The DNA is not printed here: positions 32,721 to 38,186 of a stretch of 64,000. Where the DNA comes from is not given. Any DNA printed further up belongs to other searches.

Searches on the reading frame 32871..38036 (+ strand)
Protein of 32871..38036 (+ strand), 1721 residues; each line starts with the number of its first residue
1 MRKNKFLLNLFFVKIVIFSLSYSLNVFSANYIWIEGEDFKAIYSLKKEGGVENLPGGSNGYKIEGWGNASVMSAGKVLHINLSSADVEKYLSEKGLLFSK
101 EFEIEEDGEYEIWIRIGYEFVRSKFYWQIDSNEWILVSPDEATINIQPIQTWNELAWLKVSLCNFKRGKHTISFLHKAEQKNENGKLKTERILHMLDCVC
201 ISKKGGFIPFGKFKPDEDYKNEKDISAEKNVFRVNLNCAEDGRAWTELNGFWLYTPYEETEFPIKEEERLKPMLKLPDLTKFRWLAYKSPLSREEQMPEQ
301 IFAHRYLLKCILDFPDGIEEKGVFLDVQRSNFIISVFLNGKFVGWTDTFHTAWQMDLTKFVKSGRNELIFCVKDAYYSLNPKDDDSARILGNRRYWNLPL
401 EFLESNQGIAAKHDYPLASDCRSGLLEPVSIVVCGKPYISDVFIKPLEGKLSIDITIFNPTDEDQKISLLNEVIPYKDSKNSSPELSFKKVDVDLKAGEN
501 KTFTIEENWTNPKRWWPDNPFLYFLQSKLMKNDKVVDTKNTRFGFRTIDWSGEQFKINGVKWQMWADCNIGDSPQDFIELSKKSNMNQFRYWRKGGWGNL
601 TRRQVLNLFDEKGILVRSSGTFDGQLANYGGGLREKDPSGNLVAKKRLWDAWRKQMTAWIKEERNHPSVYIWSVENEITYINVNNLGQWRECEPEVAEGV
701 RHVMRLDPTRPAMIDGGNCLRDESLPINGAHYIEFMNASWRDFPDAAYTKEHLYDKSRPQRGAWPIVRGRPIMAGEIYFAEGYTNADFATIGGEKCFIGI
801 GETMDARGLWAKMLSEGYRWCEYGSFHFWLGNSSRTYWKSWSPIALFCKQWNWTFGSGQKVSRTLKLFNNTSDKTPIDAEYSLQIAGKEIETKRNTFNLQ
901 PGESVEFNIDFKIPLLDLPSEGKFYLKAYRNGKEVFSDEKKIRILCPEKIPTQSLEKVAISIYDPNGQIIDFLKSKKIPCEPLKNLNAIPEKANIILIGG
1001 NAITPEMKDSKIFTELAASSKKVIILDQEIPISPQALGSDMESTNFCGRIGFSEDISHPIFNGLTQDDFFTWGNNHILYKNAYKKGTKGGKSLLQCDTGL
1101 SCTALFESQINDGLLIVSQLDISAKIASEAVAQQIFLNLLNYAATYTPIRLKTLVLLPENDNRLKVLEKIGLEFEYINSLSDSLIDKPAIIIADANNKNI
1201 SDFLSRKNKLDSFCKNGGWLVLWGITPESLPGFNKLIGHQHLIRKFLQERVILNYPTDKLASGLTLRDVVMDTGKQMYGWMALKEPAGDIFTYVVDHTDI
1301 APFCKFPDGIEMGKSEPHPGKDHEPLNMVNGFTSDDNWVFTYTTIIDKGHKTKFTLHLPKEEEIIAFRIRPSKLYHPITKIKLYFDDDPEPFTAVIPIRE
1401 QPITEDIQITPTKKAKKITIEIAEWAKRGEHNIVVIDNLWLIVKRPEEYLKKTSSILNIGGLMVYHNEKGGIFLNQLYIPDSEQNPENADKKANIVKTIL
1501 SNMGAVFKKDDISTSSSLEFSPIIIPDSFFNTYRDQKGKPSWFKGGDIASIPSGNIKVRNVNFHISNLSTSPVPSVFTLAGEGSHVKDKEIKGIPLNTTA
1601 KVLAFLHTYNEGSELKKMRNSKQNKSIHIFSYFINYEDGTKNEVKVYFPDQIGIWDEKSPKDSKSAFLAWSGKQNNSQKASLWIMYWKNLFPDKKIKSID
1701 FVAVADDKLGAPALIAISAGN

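Call 40: search_protein_families(library=pfam, proteins=[window:32871-38036:+])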
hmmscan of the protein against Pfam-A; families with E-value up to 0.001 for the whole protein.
window:32871-38036:+ (1721 aa): 3 families
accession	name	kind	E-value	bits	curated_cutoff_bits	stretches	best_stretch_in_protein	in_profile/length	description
PF00703.27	Glyco_hydro_2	-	2.1e-15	57.9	23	1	438-546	2-109/109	Glycosyl hydrolases family 2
PF02836.23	Glyco_hydro_2_C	-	5.6e-07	29.4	21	1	602-717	61-163/302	Glycosyl hydrolases family 2, TIM barrel domain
PF22666.2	Glyco_hydro_2_N2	-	1.6e-05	25.5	27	1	302-382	46-127/167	Glycosyl hydrolase 2 galactose-binding domain-like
